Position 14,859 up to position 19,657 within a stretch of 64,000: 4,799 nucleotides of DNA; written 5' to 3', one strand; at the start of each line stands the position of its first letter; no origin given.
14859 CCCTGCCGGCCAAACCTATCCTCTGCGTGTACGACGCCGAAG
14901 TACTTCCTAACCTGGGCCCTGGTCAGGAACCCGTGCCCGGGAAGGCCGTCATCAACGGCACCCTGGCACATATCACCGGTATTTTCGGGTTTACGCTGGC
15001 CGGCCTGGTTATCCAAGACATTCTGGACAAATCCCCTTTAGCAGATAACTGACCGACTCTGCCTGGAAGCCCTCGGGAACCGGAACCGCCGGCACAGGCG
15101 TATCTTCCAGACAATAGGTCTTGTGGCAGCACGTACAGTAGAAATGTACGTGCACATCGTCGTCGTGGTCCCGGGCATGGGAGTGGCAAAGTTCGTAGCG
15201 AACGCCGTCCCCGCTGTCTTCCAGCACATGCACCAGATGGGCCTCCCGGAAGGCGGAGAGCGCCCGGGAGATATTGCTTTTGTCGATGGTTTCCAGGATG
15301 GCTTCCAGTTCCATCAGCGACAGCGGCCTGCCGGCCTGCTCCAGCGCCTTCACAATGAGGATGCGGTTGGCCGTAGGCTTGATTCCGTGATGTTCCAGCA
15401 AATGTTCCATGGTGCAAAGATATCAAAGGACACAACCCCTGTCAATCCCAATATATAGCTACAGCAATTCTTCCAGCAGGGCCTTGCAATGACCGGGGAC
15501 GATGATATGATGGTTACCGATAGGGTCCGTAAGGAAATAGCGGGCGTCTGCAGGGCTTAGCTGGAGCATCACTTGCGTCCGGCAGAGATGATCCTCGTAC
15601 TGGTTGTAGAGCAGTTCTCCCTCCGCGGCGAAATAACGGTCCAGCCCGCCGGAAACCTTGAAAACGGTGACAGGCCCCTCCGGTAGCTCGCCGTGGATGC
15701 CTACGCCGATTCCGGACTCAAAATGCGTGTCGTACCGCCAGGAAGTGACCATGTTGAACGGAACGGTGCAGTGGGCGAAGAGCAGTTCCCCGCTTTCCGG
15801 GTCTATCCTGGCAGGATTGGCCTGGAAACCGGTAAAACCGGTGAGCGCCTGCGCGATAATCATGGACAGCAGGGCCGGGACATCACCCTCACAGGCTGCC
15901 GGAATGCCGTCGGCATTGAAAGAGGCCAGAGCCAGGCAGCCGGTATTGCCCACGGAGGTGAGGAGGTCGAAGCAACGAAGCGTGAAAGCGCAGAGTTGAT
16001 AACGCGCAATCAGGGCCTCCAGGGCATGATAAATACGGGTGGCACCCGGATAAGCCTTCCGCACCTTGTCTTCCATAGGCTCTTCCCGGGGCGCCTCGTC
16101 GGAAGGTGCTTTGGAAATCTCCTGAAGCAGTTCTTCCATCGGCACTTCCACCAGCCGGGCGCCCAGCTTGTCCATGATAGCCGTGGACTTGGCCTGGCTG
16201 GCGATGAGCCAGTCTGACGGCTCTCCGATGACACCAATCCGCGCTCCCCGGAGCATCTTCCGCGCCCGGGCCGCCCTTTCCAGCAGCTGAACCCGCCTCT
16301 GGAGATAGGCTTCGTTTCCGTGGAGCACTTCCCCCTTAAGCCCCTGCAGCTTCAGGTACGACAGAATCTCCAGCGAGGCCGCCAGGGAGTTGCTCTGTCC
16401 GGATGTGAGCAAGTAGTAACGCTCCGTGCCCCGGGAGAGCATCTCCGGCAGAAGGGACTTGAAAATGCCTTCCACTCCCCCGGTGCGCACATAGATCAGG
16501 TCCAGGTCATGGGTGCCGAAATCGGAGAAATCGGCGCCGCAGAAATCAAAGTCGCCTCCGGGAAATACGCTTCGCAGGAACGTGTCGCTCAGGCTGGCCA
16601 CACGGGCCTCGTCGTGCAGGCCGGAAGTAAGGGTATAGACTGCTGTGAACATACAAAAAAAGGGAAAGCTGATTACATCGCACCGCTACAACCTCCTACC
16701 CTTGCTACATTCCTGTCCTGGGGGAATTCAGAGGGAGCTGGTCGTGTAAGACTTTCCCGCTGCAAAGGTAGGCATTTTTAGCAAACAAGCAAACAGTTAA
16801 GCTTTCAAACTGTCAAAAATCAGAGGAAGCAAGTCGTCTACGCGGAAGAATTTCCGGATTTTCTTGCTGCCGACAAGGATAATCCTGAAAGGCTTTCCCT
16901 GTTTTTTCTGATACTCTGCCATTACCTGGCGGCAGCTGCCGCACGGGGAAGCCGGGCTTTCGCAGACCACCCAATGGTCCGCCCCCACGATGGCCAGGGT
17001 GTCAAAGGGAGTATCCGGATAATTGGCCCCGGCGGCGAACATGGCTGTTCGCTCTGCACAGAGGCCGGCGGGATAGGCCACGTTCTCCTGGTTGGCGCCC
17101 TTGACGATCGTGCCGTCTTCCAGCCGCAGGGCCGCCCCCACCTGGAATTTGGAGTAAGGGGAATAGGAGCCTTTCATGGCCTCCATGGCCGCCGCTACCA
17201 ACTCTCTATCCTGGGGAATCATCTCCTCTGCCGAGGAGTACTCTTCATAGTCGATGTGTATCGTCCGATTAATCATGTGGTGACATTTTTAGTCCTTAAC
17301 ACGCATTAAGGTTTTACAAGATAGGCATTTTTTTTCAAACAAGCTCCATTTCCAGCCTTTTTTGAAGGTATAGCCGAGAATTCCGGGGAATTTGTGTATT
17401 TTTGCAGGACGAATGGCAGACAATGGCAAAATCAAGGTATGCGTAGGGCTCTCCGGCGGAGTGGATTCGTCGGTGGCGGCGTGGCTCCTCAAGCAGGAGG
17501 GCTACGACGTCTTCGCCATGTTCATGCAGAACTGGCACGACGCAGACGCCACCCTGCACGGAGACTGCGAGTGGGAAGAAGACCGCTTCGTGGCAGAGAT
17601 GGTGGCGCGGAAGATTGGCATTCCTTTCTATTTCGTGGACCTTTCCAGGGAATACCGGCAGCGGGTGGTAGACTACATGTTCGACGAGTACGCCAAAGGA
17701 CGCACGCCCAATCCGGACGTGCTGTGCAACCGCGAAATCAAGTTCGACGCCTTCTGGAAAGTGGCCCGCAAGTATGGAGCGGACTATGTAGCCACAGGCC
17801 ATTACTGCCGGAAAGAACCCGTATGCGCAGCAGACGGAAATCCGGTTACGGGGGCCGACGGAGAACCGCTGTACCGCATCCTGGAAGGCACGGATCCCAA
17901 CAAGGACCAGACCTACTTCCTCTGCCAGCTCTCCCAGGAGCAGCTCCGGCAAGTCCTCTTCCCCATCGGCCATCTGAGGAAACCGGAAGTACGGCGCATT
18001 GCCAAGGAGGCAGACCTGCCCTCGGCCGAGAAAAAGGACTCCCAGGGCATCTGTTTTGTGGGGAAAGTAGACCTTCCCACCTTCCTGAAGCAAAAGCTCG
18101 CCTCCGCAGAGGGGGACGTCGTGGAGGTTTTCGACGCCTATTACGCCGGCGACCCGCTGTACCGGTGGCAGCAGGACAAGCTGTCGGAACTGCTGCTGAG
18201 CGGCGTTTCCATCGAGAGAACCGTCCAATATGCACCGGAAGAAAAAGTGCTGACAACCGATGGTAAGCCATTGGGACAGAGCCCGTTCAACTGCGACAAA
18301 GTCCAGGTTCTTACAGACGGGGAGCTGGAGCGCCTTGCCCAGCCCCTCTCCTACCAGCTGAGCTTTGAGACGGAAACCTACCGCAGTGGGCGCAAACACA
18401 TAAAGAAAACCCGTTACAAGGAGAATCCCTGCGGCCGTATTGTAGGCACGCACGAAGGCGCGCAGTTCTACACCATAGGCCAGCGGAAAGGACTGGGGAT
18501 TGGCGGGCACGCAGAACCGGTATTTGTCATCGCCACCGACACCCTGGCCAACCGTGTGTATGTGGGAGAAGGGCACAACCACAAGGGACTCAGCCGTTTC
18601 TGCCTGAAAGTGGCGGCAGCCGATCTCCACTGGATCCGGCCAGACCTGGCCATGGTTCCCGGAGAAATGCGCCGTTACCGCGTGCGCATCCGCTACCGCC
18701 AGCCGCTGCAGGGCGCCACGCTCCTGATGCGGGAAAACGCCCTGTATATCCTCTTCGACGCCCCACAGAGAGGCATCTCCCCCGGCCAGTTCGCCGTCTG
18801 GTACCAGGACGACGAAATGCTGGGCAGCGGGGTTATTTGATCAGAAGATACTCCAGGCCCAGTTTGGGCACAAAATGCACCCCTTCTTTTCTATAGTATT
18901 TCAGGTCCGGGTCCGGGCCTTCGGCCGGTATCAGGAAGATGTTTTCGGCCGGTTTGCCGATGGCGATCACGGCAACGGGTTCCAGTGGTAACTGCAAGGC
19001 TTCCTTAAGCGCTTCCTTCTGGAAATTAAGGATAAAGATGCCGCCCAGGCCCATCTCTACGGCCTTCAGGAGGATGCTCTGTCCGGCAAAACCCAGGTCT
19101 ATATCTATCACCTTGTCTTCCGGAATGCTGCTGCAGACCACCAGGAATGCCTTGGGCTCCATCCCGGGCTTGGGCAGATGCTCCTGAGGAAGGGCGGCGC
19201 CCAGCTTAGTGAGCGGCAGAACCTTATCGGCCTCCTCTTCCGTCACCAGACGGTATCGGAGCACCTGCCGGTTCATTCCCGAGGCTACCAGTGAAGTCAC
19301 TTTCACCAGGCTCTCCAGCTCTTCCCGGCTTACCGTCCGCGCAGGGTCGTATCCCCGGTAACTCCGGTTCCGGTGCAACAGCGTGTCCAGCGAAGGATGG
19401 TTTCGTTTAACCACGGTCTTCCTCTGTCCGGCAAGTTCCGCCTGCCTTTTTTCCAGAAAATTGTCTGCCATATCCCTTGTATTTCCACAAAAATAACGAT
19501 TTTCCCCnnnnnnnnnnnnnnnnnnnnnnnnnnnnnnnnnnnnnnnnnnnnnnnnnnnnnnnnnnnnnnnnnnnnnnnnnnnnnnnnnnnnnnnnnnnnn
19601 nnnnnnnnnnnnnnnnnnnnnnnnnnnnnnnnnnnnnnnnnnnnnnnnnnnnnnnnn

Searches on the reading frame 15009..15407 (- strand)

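Call 83: search_protein_families(library=pfam, proteins=[window:15009-15407:-], max_evalue=0.001)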
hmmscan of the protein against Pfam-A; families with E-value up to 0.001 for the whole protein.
window:15009-15407:- (132 aa): 2 families
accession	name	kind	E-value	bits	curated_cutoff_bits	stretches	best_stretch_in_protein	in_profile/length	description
PF01475.25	FUR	-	4.1e-05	24.2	23.1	1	7-103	2-96/121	Ferric uptake regulator family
PF01022.26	HTH_5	-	0.00064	20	22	1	14-60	3-46/47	Bacterial regulatory protein, arsR family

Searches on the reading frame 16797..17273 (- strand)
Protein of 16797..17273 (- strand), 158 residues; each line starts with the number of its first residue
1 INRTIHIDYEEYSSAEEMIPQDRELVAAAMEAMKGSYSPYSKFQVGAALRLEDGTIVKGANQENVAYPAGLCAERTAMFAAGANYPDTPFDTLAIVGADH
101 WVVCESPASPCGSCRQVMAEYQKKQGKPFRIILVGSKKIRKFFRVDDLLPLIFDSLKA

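Call 83: search_protein_families(library=pfam, proteins=[window:16797-17273:-], max_evalue=0.001)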
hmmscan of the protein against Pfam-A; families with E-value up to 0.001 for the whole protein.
window:16797-17273:- (158 aa): 2 families
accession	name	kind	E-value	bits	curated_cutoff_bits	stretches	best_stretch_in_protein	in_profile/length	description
PF00383.29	dCMP_cyt_deam_1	-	2.2e-15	56.9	25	1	21-122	3-94/102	Cytidine and deoxycytidylate deaminase zinc-binding region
PF08211.18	dCMP_cyt_deam_2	-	2.6e-11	44.3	25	1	17-82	40-101/130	Cytidine and deoxycytidylate deaminase zinc-binding region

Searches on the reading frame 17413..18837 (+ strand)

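Call 83: search_protein_families(library=pfam, proteins=[window:17413-18837:+], max_evalue=0.001)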
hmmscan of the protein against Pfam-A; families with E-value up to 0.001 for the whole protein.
window:17413-18837:+ (475 aa): 6 families
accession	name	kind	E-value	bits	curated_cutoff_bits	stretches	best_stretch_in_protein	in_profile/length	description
PF03054.22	tRNA_Me_trans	-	5.2e-75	252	20.6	1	8-218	2-202/202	tRNA methyl transferase HUP domain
PF20258.4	tRNA_Me_trans_C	-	9.7e-18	64.7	20.6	1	400-475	4-77/77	Aminomethyltransferase beta-barrel domain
PF20259.3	tRNA_Me_trans_M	-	1e-17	63.9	27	1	341-386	21-66/66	tRNA methyl transferase PRC-barrel domain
PF02540.23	NAD_synthase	-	0.00012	21.8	21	0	4-38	16-52/242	NAD synthase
PF02568.20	ThiI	-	0.00055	20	20.5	1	9-67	6-59/197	Thiamine biosynthesis protein (ThiI)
PF03640.20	Lipoprotein_15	-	0.00079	19.3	24.4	0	244-256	14-26/47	Secreted repeat of unknown function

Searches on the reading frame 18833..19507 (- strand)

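Call 83: search_protein_families(library=pfam, proteins=[window:18833-19507:-], max_evalue=0.001)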
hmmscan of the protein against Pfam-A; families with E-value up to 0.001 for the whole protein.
window:18833-19507:- (224 aa): 2 families
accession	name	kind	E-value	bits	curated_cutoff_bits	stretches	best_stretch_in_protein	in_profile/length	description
PF00881.29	Nitroreductase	-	1.6e-16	61.4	23.5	1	48-185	5-167/167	Nitroreductase family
PF14512.11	TM1586_NiRdase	-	3.1e-06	27.4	27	1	123-191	69-138/215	Putative TM nitroreductase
